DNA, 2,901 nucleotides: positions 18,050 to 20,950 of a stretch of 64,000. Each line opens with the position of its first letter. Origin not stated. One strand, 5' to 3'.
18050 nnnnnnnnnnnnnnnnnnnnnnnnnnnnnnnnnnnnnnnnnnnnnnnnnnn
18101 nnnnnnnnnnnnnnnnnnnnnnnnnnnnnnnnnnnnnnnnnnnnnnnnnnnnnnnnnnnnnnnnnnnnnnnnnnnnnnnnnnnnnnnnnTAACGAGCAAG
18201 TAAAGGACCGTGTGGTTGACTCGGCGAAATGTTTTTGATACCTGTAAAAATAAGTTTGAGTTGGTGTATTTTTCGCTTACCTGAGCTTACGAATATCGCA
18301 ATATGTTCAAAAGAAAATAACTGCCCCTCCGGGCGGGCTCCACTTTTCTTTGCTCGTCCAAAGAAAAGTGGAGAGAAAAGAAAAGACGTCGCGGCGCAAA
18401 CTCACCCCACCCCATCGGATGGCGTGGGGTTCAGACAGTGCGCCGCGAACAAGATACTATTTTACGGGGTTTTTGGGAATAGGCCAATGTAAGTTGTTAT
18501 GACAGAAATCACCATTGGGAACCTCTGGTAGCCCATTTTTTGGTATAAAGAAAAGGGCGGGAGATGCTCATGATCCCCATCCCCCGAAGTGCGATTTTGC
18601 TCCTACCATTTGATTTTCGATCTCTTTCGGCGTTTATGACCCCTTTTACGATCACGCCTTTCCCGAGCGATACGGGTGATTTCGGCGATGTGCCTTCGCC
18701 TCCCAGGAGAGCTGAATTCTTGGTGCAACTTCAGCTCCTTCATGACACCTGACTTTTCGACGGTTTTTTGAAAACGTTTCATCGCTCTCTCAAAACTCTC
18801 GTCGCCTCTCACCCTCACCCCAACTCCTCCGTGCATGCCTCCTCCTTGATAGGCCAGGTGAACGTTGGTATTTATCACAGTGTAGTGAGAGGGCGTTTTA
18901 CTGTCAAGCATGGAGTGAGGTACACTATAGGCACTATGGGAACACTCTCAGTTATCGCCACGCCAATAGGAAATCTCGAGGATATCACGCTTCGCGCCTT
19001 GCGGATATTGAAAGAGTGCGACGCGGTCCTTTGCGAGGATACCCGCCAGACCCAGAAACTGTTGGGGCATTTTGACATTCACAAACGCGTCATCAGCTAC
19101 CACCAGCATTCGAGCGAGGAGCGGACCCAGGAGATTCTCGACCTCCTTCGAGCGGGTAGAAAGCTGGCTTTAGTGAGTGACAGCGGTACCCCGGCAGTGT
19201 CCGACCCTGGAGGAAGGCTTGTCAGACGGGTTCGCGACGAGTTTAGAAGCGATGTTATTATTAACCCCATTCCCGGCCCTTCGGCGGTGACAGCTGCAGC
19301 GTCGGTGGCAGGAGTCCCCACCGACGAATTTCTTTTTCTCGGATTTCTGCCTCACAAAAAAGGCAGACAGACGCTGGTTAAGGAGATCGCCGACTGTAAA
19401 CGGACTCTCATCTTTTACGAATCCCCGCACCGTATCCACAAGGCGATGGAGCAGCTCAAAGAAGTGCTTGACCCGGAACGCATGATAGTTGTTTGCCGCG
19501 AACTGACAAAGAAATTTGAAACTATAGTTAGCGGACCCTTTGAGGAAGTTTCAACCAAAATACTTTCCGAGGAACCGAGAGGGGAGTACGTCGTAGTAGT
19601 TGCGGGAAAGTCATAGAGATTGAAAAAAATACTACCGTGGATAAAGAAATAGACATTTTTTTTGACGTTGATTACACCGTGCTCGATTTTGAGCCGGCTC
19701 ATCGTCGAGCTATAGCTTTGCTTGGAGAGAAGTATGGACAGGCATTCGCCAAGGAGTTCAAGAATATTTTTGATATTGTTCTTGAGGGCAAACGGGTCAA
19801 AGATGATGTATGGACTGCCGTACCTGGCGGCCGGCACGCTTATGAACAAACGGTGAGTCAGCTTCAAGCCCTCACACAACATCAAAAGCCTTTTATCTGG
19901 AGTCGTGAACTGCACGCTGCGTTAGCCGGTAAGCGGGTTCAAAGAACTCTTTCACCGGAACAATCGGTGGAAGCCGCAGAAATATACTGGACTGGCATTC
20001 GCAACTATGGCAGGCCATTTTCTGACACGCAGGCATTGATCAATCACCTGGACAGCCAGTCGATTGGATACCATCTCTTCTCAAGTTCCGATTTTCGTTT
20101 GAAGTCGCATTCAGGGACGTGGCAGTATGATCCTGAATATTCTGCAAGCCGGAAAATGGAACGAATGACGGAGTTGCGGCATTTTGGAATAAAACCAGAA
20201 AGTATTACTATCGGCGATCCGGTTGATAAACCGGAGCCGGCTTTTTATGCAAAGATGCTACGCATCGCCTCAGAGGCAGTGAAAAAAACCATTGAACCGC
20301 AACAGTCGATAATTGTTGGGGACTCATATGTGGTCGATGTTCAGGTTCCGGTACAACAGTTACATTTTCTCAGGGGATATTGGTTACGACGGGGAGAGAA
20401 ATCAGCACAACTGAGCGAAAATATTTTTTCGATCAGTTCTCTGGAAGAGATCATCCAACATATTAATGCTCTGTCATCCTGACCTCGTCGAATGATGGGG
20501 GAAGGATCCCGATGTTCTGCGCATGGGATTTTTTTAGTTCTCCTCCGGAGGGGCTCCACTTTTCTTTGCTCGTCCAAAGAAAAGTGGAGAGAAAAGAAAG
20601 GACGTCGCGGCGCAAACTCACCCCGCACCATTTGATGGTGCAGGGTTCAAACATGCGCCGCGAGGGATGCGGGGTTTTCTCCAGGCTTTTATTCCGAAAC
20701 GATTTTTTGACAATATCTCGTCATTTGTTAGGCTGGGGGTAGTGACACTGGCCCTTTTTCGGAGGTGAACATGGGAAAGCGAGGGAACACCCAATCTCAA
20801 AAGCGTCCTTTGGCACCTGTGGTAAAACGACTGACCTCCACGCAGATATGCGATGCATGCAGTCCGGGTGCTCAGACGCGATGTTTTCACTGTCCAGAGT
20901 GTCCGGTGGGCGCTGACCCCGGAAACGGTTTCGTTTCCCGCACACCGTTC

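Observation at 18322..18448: Multi-copy ~130-nt GC-rich structured intergenic element (copy A) with covarying hairpins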

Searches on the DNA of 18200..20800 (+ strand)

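Call 13: search_rna_families(source=window, start=18200, end=20800, threshold=evalue, max_evalue=10, show_alignments=3)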
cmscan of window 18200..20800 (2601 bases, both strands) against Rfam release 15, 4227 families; matches with E-value up to 10: 4.
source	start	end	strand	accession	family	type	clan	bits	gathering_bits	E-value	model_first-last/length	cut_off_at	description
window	18309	18394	+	RF00516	ylbH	Cis-reg; leader;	-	20.8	50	0.16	1-122/122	no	ylbH leader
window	18336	18373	-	RF03323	mir-3613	Gene; miRNA;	-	16.2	91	8.5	22-66/86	no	mir-3613 microRNA precursor family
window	20552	20589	-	RF03323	mir-3613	Gene; miRNA;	-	16.2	91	8.5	22-66/86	no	mir-3613 microRNA precursor family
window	18786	18854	-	RF01276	sR53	Gene; snRNA; snoRNA; CD-box;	-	13.3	49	6.8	1-60/60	no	Small nucleolar RNA sR53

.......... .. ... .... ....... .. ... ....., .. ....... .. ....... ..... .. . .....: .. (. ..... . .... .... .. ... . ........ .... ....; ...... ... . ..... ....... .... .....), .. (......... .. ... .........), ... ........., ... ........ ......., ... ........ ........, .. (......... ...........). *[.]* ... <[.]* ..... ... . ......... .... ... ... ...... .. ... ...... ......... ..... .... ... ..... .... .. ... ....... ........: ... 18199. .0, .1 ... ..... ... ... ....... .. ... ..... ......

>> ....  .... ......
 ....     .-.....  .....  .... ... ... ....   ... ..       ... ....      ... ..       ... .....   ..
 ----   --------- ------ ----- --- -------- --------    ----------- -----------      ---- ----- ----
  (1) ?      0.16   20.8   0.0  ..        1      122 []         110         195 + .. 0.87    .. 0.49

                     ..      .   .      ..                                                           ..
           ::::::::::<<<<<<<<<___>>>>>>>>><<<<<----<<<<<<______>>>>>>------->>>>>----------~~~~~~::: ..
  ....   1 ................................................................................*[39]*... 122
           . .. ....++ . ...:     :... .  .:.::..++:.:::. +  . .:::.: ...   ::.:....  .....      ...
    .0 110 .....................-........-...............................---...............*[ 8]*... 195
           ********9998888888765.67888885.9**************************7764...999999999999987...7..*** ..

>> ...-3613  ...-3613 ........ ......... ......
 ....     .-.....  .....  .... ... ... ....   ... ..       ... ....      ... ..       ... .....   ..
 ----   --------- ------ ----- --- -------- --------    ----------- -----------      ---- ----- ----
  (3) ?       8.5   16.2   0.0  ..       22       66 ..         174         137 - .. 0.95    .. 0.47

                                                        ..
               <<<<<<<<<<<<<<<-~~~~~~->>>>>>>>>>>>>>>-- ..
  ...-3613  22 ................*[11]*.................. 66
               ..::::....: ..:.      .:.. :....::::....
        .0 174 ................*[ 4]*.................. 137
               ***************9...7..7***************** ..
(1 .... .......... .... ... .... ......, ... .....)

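Call 40: build_rna_model(alignment_id=A3, structure=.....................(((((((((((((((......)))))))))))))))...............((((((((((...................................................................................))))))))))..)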
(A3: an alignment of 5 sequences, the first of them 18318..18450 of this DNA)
Model R1 built from alignment A3 (5 sequences, 177 columns); structure: as given.
model positions 134; base pairs 25; branch points 1; effective number of sequences 1.23; information 0.59 bits per position. Calibrated on 0.2 Mb of random sequence (short: E-values are rough).
structure used (alignment columns):
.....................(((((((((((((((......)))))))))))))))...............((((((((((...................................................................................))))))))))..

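Call 41: search_with_rna_model(model_id=R1, sources=[window, L001, L002, L003, L004, L005, L006], max_evalue=10)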
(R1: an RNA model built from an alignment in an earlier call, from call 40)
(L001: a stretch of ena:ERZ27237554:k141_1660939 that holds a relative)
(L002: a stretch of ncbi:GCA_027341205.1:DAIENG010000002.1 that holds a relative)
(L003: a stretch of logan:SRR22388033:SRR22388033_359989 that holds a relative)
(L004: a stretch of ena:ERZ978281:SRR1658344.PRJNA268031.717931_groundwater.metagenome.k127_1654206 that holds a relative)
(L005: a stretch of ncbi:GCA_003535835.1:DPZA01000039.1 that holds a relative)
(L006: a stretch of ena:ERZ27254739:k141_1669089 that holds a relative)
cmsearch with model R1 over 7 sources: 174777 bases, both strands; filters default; matches with E-value up to 10: 15.
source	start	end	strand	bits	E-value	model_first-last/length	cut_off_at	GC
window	18318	18450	+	153.1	2.1e-38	1-134/134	no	0.59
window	20534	20665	+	149.7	1.6e-37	1-134/134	no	0.55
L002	10145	10287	+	145.5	2e-36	1-134/134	no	0.53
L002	14035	14155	+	137.7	2.3e-34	1-134/134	no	0.61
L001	9806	9982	+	132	7e-33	1-134/134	no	0.58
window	18338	18373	-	31.8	1.3e-06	22-57/134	no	0.44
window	20554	20589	-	31.8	1.3e-06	22-57/134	no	0.44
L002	14056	14091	-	31.8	1.3e-06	22-57/134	no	0.44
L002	10166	10201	-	29.4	5.5e-06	22-57/134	no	0.42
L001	9827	9862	-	28.4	9.7e-06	22-57/134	no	0.42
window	20605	20663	-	17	0.0099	73-132/134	no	0.61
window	1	70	+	13.1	0.1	99-134/134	5'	0.69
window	18224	18276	-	10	0.68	78-127/134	no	0.32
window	19279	19388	-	7.9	2.3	1-134/134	no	0.55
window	49278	49307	-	6.9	4.3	63-132/134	no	0.63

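Call 50: search_with_rna_model(model_id=R1, sources=[L007, L008, L009], max_evalue=1)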
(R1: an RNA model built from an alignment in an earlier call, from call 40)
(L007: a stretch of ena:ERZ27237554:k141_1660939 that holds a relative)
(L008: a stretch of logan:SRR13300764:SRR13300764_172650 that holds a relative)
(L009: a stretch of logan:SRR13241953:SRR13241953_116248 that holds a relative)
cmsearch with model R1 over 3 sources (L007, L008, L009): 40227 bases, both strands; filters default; matches with E-value up to 1: 0.
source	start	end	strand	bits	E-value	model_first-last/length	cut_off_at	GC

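Call 60: search_with_rna_model(model_id=R1, sources=[L003, L010, L011], max_evalue=10, filters=off)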
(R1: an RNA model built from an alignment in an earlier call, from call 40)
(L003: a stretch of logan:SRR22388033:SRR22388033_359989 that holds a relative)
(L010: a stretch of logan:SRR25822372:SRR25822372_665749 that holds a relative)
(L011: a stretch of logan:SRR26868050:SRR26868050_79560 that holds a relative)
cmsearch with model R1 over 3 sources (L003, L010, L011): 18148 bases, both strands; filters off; matches with E-value up to 10: 8.
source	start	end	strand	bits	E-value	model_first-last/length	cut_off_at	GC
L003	4577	4636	+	7.3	0.34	70-132/134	no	0.37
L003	6025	6095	+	6.4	0.6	1-134/134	no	0.49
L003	2707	2784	+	3.4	3.6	1-134/134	no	0.58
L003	1306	1357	+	3.2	4.2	1-134/134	no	0.46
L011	2487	2506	+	2.1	8.2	30-49/134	no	0.6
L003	3199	3236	-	2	8.3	85-122/134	no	0.42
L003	1136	1157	+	1.8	9.8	1-134/134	no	0.59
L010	153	176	-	1.8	9.9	1-134/134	no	0.54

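Call 62: search_dna_similar(query=window:18318-18450:+, collection=plasmids, mode=distant, max_evalue=0.01, max_rows=5)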
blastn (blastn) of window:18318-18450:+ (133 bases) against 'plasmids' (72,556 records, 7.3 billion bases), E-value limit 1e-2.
Records with a match: 1; places in all: 1; records where one place covers at least 80% of the query: 0.
Best place of each record, by identity: 80-90% 1.
By first word of the organism name: Pseudoalteromonas 1.
By predicted mobility (MOB-suite, as given by PLSDB): non-mobilizable 1.
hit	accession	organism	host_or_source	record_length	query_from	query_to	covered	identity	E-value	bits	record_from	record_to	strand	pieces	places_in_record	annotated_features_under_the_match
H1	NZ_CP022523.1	Pseudoalteromonas sp. NC201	pure culture,sea water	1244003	25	68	33%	84.1%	8e-3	46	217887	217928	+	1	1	none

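Call 63: search_dna_similar(query=window:18318-18450:+, collection=phages, mode=distant, max_evalue=0.01, max_rows=5)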
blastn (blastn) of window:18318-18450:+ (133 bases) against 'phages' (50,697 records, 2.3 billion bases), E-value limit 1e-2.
No match.

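Call 88: search_with_rna_model(model_id=R1, sources=[L014], max_evalue=1)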
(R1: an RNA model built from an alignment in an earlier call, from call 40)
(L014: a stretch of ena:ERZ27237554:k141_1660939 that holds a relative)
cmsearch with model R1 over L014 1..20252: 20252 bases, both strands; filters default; matches with E-value up to 1: 4.
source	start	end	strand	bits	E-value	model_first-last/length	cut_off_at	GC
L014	10027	10167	+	127.6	1.2e-32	1-134/134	no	0.55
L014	509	697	+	84.9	1.8e-21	1-134/134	no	0.57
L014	530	565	-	31.8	1.5e-07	22-57/134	no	0.44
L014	10046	10081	-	31.8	1.5e-07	22-57/134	no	0.44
